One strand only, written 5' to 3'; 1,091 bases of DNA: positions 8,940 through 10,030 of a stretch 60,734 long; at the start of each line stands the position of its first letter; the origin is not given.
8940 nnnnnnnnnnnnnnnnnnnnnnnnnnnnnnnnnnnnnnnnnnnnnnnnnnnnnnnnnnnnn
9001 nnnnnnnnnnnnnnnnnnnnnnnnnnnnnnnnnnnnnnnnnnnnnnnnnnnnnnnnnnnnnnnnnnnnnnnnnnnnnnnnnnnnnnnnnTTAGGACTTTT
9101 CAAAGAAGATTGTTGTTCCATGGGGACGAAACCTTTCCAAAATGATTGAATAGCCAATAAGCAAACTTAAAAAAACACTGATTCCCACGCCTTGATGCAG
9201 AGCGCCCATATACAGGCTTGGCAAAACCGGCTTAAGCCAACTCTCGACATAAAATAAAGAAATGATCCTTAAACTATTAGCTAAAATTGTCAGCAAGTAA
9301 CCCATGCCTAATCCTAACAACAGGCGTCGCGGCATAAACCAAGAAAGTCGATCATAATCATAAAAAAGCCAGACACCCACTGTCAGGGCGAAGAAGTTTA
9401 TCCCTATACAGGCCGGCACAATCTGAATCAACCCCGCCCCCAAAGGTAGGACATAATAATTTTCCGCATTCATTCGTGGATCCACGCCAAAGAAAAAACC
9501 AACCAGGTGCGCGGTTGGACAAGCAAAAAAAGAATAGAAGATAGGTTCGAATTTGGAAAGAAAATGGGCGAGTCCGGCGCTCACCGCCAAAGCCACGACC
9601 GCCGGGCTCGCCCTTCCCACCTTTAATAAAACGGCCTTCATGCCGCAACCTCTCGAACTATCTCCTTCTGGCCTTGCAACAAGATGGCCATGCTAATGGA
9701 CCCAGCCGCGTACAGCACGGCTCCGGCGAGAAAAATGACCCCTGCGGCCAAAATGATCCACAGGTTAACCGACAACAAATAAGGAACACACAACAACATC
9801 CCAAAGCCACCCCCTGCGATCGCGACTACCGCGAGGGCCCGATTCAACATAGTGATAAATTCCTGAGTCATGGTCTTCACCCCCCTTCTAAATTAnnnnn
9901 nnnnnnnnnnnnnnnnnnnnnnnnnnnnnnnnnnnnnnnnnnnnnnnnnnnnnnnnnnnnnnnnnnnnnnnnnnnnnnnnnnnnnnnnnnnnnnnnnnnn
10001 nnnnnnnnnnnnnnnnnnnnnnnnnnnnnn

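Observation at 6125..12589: Exosortase system embedded in a YtrA-type GntR/ABC operon, with no polysaccharide genes nearby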

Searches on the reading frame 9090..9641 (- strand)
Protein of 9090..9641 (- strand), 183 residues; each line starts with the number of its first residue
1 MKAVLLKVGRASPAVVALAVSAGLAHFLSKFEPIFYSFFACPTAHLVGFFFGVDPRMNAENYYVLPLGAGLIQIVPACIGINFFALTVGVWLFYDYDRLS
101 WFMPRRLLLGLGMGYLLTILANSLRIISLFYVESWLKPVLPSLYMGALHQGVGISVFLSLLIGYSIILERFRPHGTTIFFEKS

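Call 3: search_protein_families(library=ncbifam, proteins=[window:9090-9641:-], max_evalue=0.01)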
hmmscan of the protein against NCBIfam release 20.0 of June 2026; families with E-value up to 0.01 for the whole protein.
window:9090-9641:- (183 aa): 3 families
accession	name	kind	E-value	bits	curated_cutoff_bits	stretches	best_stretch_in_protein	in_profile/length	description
TIGR04287.1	exosort_XrtK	exception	1.7e-12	47.2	55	1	37-171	29-158/163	exosortase K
TIGR04178.1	exo_archaeo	signature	5e-10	39.5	23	1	72-169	1-92/97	exosortase/archaeosortase family protein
TIGR04177.1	exosort_XrtH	exception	0.0048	16.9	86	1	72-140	66-128/158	exosortase H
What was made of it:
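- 9090..9641 (-): Short XrtK-like exosortase, 183 aa. Catalytic candidates are Cys78 (9408-9410), Arg125 (9267-9269) and His149 (9195-9197). TIGR04287 XrtK scores 47.2 bits (cut-off 55) (call 3).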

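Call 4: search_protein_families(library=pfam, proteins=[window:9090-9641:-], max_evalue=0.01)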
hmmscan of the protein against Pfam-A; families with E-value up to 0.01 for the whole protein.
window:9090-9641:- (183 aa): 0 families

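Call 8: find_homologous_proteins(query=window:9090-9641:-, max_evalue=0.001)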
Query window:9090-9641:- (183 aa): 1 proteins with E <= 0.001 among 632 candidates.
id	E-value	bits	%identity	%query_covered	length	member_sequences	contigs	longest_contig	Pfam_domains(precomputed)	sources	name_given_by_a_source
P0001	1.3e-114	399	100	100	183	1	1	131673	PF09721.16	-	-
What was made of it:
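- Tried and rejected: The search with the 183-aa exosortase found only the query (call 8).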

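Call 17: search_protein_representatives(protein=window:9090-9641:-)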
Query: 183 residues. Proteins with E-value up to 0.001 (for the whole library): 180; up to 1e-10: 19; up to 1e-30: 1. The best 150 are listed.
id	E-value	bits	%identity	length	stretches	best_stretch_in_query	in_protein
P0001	4.2e-115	398.5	100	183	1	1-183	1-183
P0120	1.8e-19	86.7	42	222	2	10-93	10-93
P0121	9.0e-19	84.4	32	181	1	12-171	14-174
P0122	9.9e-17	77.8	35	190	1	33-168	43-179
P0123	3.6e-16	75.9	32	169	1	17-170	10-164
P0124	4.1e-16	75.7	33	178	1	5-169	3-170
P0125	1.6e-14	70.5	38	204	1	17-171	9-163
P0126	5.6e-14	68.8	34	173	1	31-172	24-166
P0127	7.0e-14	68.5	36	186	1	18-170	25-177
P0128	1.7e-13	67.2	38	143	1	34-173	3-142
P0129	7.7e-13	65.1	33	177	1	14-172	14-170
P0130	1.3e-12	64.3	31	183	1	19-165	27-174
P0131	4.5e-12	62.6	34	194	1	16-171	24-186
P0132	7.2e-12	61.9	27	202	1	16-176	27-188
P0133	1.2e-11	61.2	36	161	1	55-171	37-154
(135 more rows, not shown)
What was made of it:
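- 9090..9641 (-): 180 homologues were found in 1.84 billion representative proteins; the listed ones are mostly about 130-250 aa (call 17).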

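Call 83: search_protein_families(library=padloc, proteins=[window:9090-9641:-], max_evalue=0.001)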
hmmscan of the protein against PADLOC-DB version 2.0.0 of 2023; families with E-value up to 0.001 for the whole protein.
window:9090-9641:- (183 aa): 0 families

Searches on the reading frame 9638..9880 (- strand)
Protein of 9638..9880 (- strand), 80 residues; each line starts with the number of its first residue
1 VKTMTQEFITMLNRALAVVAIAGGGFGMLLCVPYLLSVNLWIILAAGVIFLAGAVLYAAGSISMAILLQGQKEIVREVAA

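Call 3: search_protein_families(library=ncbifam, proteins=[window:9638-9880:-], max_evalue=0.01)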
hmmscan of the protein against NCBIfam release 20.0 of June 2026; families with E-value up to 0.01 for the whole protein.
window:9638-9880:- (80 aa): 0 families

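Call 4: search_protein_families(library=pfam, proteins=[window:9638-9880:-], max_evalue=0.01)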
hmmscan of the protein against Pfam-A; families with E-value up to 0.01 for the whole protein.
window:9638-9880:- (80 aa): 0 families
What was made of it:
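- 9638..9880 (-): Small two-helix membrane protein ('TM80'; 77-80 aa). It always accompanies TM455. No family match (calls 3 and 4).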

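Call 83: search_protein_families(library=padloc, proteins=[window:9638-9880:-], max_evalue=0.001)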
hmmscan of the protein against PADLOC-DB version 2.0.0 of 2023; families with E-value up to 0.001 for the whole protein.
window:9638-9880:- (80 aa): 0 families
